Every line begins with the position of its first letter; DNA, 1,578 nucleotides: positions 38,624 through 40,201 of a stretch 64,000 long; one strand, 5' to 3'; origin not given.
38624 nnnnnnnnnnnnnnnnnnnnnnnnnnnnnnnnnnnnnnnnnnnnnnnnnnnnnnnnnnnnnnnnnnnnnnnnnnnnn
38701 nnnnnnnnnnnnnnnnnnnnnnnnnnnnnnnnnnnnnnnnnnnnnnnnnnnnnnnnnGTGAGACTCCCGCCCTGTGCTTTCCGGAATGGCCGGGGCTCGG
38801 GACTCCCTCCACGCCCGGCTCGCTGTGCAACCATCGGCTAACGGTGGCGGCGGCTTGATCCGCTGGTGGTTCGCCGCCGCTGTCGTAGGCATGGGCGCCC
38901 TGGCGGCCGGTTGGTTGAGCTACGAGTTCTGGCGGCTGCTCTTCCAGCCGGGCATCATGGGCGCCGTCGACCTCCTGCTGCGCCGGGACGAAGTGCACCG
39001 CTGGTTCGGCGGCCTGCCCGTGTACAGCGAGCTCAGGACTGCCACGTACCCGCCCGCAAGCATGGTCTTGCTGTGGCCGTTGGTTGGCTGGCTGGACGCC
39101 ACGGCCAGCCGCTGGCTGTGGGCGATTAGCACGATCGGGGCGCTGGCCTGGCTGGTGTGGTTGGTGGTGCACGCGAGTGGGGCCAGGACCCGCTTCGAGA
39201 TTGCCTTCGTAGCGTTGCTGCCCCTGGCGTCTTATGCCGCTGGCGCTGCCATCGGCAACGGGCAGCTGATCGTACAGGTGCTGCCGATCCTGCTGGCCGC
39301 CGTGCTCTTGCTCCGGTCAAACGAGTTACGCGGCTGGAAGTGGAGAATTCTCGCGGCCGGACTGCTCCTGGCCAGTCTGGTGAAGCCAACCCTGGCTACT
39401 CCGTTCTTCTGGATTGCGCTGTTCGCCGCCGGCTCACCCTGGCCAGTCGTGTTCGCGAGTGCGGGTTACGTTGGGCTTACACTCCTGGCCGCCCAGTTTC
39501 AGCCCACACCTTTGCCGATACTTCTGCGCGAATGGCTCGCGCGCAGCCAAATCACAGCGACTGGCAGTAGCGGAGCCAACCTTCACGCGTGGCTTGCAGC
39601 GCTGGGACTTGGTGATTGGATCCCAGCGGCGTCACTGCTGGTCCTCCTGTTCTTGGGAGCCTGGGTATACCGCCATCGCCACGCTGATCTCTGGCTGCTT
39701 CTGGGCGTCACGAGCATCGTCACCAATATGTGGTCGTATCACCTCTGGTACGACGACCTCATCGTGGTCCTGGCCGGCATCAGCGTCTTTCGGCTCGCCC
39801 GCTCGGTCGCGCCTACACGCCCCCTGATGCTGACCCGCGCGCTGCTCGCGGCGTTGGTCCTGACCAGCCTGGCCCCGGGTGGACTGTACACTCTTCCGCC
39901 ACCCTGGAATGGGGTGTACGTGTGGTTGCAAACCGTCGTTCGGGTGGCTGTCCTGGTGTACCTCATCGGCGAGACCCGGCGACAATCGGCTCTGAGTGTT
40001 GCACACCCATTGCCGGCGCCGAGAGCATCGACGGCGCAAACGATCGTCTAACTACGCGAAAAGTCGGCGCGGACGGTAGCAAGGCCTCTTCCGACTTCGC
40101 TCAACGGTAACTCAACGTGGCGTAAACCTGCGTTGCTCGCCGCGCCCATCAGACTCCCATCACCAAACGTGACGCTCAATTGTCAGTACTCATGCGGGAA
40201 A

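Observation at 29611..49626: Four GT-C-type membrane glycosyltransferases plus a DPM1-like polyprenol-phosphate sugar synthase inside an EPS locus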

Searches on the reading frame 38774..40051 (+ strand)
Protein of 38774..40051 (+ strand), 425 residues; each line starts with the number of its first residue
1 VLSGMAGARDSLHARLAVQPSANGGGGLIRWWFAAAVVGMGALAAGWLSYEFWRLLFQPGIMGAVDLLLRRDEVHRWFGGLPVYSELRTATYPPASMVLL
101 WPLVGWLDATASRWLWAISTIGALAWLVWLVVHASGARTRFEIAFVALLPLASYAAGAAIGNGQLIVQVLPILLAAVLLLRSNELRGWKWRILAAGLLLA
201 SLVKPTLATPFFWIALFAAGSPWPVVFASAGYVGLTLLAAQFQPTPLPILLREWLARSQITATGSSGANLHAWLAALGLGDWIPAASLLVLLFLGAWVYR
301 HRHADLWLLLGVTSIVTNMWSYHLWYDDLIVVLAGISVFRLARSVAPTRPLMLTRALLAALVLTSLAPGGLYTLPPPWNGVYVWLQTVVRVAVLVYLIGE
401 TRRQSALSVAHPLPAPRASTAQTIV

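Call 4: search_protein_families(library=pfam, proteins=[window:38774-40051:+], max_evalue=0.01)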
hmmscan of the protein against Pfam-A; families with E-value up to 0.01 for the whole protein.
window:38774-40051:+ (425 aa): 1 family
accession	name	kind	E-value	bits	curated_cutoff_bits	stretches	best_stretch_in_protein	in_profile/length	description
PF09594.16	GT87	-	1.8e-06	28.3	25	1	91-310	2-223/237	Glycosyltransferase family 87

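Call 7: search_protein_families(library=ncbifam, proteins=[window:38774-40051:+], max_evalue=0.01)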
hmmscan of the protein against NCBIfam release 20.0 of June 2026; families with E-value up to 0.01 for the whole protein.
window:38774-40051:+ (425 aa): 0 families

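Call 17: search_solved_structures(query=window:38774-40051:+, max_evalue=1, show_alignments=1)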
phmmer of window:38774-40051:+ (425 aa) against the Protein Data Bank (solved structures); distinct sequences matched with E-value up to 1: 0.

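Call 35: find_homologous_proteins(query=window:38774-40051:+, max_evalue=0.00001)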
Query window:38774-40051:+ (425 aa): 118 proteins with E <= 0.00001 among 8000 candidates.
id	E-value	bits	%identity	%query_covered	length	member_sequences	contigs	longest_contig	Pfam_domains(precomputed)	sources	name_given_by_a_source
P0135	8.8e-258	873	100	96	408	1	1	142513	PF09594.17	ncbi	ncbi:MAG: glycosyltransferase 87 family protein [Chloroflexota bacterium]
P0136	3.1e-180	618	74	91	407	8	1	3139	PF09594.17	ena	-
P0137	2.9e-161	555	71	86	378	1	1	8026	PF09594.17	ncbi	ncbi:MAG TPA: glycosyltransferase 87 family protein [Chloroflexota bacterium]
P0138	4.3e-136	472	63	89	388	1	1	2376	PF09594.17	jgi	jgi:hypothetical protein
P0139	3.4e-133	463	60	89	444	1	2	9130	PF09594.17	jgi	jgi:hypothetical protein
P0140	8.9e-133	461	61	86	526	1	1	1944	PF09594.17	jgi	jgi:hypothetical protein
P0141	2.0e-130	454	60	87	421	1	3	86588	PF09594.17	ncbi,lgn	-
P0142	2.8e-110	387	54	86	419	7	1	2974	PF09594.17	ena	-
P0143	1.7e-106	375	52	85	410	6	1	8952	PF09594.17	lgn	-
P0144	1.0e-105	372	49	88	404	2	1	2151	PF09594.17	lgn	-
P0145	2.9e-105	371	51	90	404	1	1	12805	PF09594.17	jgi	jgi:glycosyl transferase family 87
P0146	5.7e-104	366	51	92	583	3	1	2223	PF09594.17,PF11303.14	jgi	-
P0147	2.9e-103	364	51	88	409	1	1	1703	PF09594.17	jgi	jgi:hypothetical protein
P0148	4.1e-103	364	51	85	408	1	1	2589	PF09594.17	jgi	jgi:hypothetical protein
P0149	6.4e-103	363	53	87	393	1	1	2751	PF09594.17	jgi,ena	-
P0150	1.1e-101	359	49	87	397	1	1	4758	PF09594.17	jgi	jgi:hypothetical protein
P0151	1.5e-101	358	50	86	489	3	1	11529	PF09594.17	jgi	jgi:hypothetical protein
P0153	7.0e-101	356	50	83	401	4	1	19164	PF09594.17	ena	-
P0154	3.0e-100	354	49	86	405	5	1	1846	PF09594.17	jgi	-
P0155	4.0e-100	354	49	88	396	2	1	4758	PF09594.17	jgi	jgi:hypothetical protein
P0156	4.0e-99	350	53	81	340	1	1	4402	PF09594.17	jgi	jgi:glycosyl transferase family 87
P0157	2.0e-98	348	45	93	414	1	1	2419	PF09594.17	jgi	jgi:hypothetical protein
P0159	3.3e-98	347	48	88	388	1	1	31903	PF09594.17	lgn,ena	-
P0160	3.8e-98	347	48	91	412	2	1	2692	PF09594.17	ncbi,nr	ncbi:MAG TPA: glycosyltransferase family 87 protein, partial [Dehalococcoidia bacterium]|nr:glycosyl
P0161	4.4e-98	347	48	85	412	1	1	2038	PF09594.17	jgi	jgi:hypothetical protein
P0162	6.4e-98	347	51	86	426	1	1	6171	PF09594.17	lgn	-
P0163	2.0e-97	345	50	84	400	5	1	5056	PF09594.17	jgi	jgi:hypothetical protein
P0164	6.9e-97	343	51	85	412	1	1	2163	PF09594.17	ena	-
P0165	1.1e-96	342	52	79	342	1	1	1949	PF09594.17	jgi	jgi:hypothetical protein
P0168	7.2e-96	340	48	87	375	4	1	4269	PF09594.17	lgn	-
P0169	9.3e-96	339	48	88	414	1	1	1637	PF09594.17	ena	-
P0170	2.1e-94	335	47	87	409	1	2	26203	PF09594.17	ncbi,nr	ncbi:MAG: DUF2029 domain-containing protein [Anaerolineae bacterium]|nr:DUF2029 domain-containing pr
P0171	2.8e-94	335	51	86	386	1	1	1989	PF09594.17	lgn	-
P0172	2.7e-92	328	48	89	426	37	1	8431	PF09594.17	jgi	jgi:hypothetical protein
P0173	3.9e-92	327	48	85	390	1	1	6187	PF09594.17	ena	-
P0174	1.6e-91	325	43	94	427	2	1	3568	PF09594.17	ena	-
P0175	2.4e-91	325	47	91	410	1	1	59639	PF09594.17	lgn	-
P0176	1.2e-90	323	48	86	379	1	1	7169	PF09594.17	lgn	-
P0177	1.7e-90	322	46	86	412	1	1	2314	PF09594.17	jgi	jgi:glycosyl transferase family 87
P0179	6.9e-90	320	46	88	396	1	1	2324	PF09594.17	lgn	-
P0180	8.6e-89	316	44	92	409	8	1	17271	PF09594.17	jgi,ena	-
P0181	1.1e-88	316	49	84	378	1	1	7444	PF09594.17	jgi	jgi:hypothetical protein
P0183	2.4e-88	315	46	89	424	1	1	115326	PF09594.17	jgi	jgi:Glycosyltransferase family 87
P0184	6.7e-86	307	47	86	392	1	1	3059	PF09594.17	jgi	jgi:hypothetical protein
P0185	1.3e-85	306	45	84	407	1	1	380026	PF09594.17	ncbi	-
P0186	1.4e-85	306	46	86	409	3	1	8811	PF09594.17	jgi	jgi:hypothetical protein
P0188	1.4e-84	303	46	90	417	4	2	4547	PF09594.17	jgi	jgi:hypothetical protein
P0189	5.6e-84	301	46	84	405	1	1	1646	PF09594.17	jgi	jgi:hypothetical protein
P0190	1.5e-83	299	44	92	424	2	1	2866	PF09594.17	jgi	jgi:Glycosyltransferase family 87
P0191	1.7e-83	299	46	88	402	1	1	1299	PF09594.17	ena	-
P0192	2.0e-83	299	46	90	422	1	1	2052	PF09594.17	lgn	-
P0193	1.0e-82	296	47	82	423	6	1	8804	PF09594.17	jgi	-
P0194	1.5e-82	296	46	90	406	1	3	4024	PF09594.17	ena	-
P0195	3.5e-82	295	46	88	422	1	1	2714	PF09594.17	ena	-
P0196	7.8e-82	294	46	90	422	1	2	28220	PF09594.17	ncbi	-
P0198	9.8e-82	293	47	85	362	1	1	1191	PF09594.17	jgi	jgi:hypothetical protein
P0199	1.1e-81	293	49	81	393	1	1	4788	PF09594.17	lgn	-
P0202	4.1e-81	291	46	88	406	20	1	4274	PF09594.17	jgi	-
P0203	9.7e-81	290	51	71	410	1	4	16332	PF09594.17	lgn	-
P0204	1.1e-80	290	41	85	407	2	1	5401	PF09594.17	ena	-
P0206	1.9e-80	289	45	87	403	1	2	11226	PF09594.17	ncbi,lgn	-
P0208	2.8e-80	288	46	88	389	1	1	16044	PF09594.17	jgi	jgi:hypothetical protein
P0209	4.5e-80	288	49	77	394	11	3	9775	PF09594.17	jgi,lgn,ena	jgi:hypothetical protein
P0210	2.3e-77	279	47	88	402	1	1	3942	PF09594.17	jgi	jgi:hypothetical protein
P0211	6.7e-77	277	48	77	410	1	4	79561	PF09594.17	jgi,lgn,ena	jgi:hypothetical protein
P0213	2.1e-76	276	47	85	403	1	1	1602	PF09594.17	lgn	-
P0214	7.3e-76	274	42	85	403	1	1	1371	PF09594.17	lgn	-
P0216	4.1e-75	271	44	89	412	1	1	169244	PF09594.17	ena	-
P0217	4.7e-75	271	44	80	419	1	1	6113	PF09594.17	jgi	jgi:hypothetical protein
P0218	1.8e-74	269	45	85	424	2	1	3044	PF09594.17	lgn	-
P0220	3.5e-72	262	44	85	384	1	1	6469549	PF09594.17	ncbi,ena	-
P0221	3.6e-72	262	41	88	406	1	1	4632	PF09594.17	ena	-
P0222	6.0e-72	261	44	83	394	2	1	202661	PF09594.17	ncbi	ncbi:MAG: glycosyltransferase 87 family protein [Vicinamibacterales bacterium]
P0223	1.0e-70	257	42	82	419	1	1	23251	PF09594.17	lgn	-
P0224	7.1e-70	254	38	87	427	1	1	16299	PF09594.17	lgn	-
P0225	4.0e-69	252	43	82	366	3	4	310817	PF09594.17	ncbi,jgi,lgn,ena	-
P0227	1.0e-67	247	46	81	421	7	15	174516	PF09594.17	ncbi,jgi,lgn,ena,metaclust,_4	metaclust:\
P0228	2.6e-67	246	44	84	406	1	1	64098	PF09594.17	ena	-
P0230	1.6e-65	240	44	83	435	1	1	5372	PF09594.17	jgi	jgi:hypothetical protein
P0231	2.0e-65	239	45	81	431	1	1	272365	PF09594.17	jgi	jgi:hypothetical protein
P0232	2.6e-65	239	40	81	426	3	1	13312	PF09594.17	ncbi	-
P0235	1.3e-61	227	39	88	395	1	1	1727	PF09594.17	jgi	jgi:hypothetical protein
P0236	1.4e-61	227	39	86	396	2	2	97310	PF09594.17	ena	-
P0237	2.6e-61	226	37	87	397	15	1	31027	PF09594.17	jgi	jgi:hypothetical protein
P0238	4.0e-61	225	42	86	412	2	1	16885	PF09594.17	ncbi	-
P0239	6.6e-61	225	40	83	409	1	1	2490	PF09594.17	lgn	-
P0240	1.3e-60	224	39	87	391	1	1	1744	PF09594.17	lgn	-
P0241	2.2e-59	219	41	81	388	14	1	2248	PF09594.17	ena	-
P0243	3.2e-56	209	42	85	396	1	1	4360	PF09594.17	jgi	jgi:hypothetical protein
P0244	6.1e-53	198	37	88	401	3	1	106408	PF09594.17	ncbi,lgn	-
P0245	8.8e-52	194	38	87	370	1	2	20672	PF09594.17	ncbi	-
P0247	1.0e-47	181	38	84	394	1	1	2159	PF09594.17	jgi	jgi:hypothetical protein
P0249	6.5e-46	175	43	70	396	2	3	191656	PF09594.17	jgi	jgi:hypothetical protein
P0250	5.8e-45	172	36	84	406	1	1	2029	PF09594.17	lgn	-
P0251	1.6e-44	171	40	76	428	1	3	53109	PF09594.17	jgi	jgi:hypothetical protein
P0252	1.2e-43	168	39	66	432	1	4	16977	PF09594.17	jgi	jgi:hypothetical protein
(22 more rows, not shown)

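Call 36: find_encoding_contigs(protein=P0141, flank=10000, max_places=2)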
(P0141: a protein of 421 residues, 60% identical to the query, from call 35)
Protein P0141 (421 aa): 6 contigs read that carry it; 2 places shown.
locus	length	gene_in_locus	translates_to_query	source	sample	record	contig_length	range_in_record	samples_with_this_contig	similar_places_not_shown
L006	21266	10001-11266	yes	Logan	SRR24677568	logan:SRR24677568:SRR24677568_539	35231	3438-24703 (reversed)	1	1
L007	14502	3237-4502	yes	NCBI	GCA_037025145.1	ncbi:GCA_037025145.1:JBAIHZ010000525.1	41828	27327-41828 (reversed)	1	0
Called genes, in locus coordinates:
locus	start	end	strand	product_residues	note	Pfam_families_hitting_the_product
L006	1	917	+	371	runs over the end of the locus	PF01408:GFO_IDH_MocA, PF03447:NAD_binding_3 (faint), PF22725:GFO_IDH_MocA_C3 (weak)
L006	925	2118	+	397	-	PF01408:GFO_IDH_MocA, PF02894:GFO_IDH_MocA_C, PF22725:GFO_IDH_MocA_C3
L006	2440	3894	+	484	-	PF01266:DAO (faint), PF01593:Amino_oxidase, PF12831:FAD_oxidored (faint), PF13450:NAD_binding_8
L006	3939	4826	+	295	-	PF05175:MTS (weak), PF01209:Ubie_methyltran, PF13489:Methyltransf_23, PF07021:MetW (weak), PF13847:Methyltransf_31, PF08241:Methyltransf_11, PF08242:Methyltransf_12, PF13649:Methyltransf_25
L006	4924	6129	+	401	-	PF13439:Glyco_transf_4, PF13579:Glyco_trans_4_4, PF20706:GT4-conflict, PF00534:Glycos_transf_1, PF13524:Glyco_trans_1_2 (weak), PF13692:Glyco_trans_1_4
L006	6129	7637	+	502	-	PF04055:Radical_SAM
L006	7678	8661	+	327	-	PF01073:3Beta_HSD, PF01370:Epimerase, PF02719:Polysacc_synt_2 (weak), PF04321:RmlD_sub_bind, PF05368:NmrA, PF13460:NAD_binding_10, PF16363:GDP_Man_Dehyd, PF07993:NAD_binding_4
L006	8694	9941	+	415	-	PF13439:Glyco_transf_4, PF13579:Glyco_trans_4_4, PF20706:GT4-conflict, PF00534:Glycos_transf_1, PF13692:Glyco_trans_1_4, PF13524:Glyco_trans_1_2 (weak)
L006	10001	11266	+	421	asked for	PF09594:GT87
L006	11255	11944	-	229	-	PF01794:Ferric_reduct (weak)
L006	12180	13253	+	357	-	PF00535:Glycos_transf_2, PF13641:Glyco_tranf_2_3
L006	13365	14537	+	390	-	PF00852:Glyco_transf_10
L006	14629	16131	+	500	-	-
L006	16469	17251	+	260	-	PF00072:Response_reg, PF00486:Trans_reg_C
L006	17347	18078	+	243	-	PF02518:HATPase_c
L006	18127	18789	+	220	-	PF00149:Metallophos (weak), PF12850:Metallophos_2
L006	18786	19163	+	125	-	PF22752:DUF488-N3i, PF04343:DUF488, PF22751:DUF488-N3a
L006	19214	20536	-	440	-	PF07690:MFS_1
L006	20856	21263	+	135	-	-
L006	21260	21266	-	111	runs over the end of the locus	PF17782:WHD_DprA (weak)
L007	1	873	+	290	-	?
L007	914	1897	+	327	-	PF01073:3Beta_HSD, PF01370:Epimerase, PF02719:Polysacc_synt_2 (weak), PF04321:RmlD_sub_bind, PF05368:NmrA, PF13460:NAD_binding_10, PF16363:GDP_Man_Dehyd, PF07993:NAD_binding_4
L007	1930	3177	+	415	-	PF13439:Glyco_transf_4, PF13579:Glyco_trans_4_4, PF20706:GT4-conflict, PF00534:Glycos_transf_1, PF13692:Glyco_trans_1_4, PF13524:Glyco_trans_1_2 (weak)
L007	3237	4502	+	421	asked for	PF09594:GT87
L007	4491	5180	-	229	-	PF01794:Ferric_reduct (weak)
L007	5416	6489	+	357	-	PF00535:Glycos_transf_2, PF13641:Glyco_tranf_2_3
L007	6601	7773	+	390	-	PF00852:Glyco_transf_10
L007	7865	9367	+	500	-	-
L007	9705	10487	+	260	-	PF00072:Response_reg, PF00486:Trans_reg_C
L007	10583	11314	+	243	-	PF02518:HATPase_c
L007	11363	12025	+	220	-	PF00149:Metallophos (weak), PF12850:Metallophos_2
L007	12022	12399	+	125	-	PF22752:DUF488-N3i, PF04343:DUF488, PF22751:DUF488-N3a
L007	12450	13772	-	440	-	PF07690:MFS_1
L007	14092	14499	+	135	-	-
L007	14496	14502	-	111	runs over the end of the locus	PF17782:WHD_DprA (weak)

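Call 37: find_encoding_contigs(protein=P0137, flank=10000, max_places=2)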
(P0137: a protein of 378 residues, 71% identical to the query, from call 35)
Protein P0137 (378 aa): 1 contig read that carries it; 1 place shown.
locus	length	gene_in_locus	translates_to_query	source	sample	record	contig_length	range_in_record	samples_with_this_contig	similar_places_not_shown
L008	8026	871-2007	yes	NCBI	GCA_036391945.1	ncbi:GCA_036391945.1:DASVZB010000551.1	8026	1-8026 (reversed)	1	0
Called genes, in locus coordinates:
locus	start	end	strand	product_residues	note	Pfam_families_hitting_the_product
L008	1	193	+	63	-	?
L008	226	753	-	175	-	-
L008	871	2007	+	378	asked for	PF09594:GT87 (weak)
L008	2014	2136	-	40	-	-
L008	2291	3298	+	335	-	PF00535:Glycos_transf_2, PF10111:Glyco_tranf_2_2, PF13506:Glyco_transf_21, PF13641:Glyco_tranf_2_3, PF13632:Glyco_trans_2_3, PF02709:Glyco_transf_7C (weak)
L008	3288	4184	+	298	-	PF00535:Glycos_transf_2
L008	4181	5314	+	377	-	PF02353:CMAS (weak), PF13489:Methyltransf_23, PF01209:Ubie_methyltran, PF08003:Methyltransf_9 (weak), PF08241:Methyltransf_11, PF08242:Methyltransf_12, PF13649:Methyltransf_25, PF13847:Methyltransf_31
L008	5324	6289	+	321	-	PF00535:Glycos_transf_2 (weak), PF13641:Glyco_tranf_2_3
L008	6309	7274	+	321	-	PF00535:Glycos_transf_2, PF13641:Glyco_tranf_2_3 (faint)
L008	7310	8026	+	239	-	PF13439:Glyco_transf_4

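Call 43: search_protein_families(library=pfam, proteins=[L008:226-753:-], max_evalue=5)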
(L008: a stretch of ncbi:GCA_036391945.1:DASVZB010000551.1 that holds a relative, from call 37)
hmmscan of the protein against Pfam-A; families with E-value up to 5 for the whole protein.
L008:226-753:- (175 aa): 4 families
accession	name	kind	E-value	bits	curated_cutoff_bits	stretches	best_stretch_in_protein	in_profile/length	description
PF20444.3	DUF6703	-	0.02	15.2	23.8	1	73-123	68-117/122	Family of unknown function (DUF6703)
PF04688.18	Holin_SPP1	-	0.27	11.8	27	1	16-74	11-63/74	SPP1 phage holin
PF08592.16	Anthrone_oxy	-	1.3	9.6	27.3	0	80-123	9-51/106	Anthrone oxygenase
PF20966.2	MASE6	-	1.5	9.3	27.4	1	113-170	114-168/170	MASE6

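Call 44: search_protein_families(library=ncbifam, proteins=[L008:226-753:-], max_evalue=0.1)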
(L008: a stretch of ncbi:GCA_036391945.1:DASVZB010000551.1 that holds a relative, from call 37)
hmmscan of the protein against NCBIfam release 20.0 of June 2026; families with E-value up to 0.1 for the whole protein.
L008:226-753:- (175 aa): 0 families

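Call 62: search_solved_structures(query=A4, max_evalue=1, show_alignments=1)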
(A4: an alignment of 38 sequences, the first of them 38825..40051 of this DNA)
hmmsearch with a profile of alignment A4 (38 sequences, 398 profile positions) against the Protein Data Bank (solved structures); distinct sequences matched with E-value up to 1: 0.

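Call 67: find_encoding_contigs(protein=P0136, flank=10000, max_places=4)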
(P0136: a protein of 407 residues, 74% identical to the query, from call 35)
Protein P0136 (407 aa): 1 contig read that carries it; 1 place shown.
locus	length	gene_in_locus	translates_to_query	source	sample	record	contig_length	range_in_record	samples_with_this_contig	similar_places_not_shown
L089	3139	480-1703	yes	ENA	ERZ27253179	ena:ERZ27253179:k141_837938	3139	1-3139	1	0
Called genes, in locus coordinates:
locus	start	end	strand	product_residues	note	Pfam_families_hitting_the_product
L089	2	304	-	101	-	?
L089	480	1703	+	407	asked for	PF09594:GT87 (weak)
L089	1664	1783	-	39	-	-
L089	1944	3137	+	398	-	?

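Call 68: find_encoding_contigs(protein=P0139, flank=10000, max_places=3)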
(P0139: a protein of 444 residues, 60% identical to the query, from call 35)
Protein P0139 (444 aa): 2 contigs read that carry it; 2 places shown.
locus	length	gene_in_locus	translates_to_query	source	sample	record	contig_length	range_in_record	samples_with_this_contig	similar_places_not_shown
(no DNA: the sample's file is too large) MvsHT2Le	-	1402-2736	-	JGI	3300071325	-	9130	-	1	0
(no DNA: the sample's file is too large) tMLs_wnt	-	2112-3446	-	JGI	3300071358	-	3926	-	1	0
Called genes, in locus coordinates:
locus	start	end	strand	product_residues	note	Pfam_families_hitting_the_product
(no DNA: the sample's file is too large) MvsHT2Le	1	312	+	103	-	?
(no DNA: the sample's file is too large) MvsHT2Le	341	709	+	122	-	-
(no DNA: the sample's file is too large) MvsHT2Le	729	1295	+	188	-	-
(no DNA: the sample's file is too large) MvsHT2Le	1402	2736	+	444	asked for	PF09594:GT87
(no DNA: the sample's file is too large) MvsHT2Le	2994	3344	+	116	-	-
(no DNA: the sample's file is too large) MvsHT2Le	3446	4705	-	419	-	PF13439:Glyco_transf_4, PF13579:Glyco_trans_4_4, PF20706:GT4-conflict, PF00534:Glycos_transf_1, PF13692:Glyco_trans_1_4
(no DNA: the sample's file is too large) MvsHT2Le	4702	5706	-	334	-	PF01073:3Beta_HSD, PF01370:Epimerase, PF02719:Polysacc_synt_2, PF04321:RmlD_sub_bind, PF05368:NmrA, PF13460:NAD_binding_10, PF16363:GDP_Man_Dehyd, PF07993:NAD_binding_4, +1 more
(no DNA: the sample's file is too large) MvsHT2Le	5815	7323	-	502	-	PF02310:B12-binding (faint), PF04055:Radical_SAM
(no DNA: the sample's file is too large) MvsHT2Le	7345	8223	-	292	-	PF01209:Ubie_methyltran, PF05175:MTS, PF13489:Methyltransf_23, PF07021:MetW, PF13847:Methyltransf_31, PF08241:Methyltransf_11, PF08242:Methyltransf_12, PF13649:Methyltransf_25, +1 more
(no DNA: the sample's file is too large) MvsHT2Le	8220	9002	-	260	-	PF01522:Polysacc_deac_1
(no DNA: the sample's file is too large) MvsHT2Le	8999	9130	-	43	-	?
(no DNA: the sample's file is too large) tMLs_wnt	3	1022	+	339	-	?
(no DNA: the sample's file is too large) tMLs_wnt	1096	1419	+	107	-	-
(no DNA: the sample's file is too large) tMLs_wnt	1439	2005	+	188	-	-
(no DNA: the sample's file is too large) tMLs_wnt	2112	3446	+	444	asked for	PF09594:GT87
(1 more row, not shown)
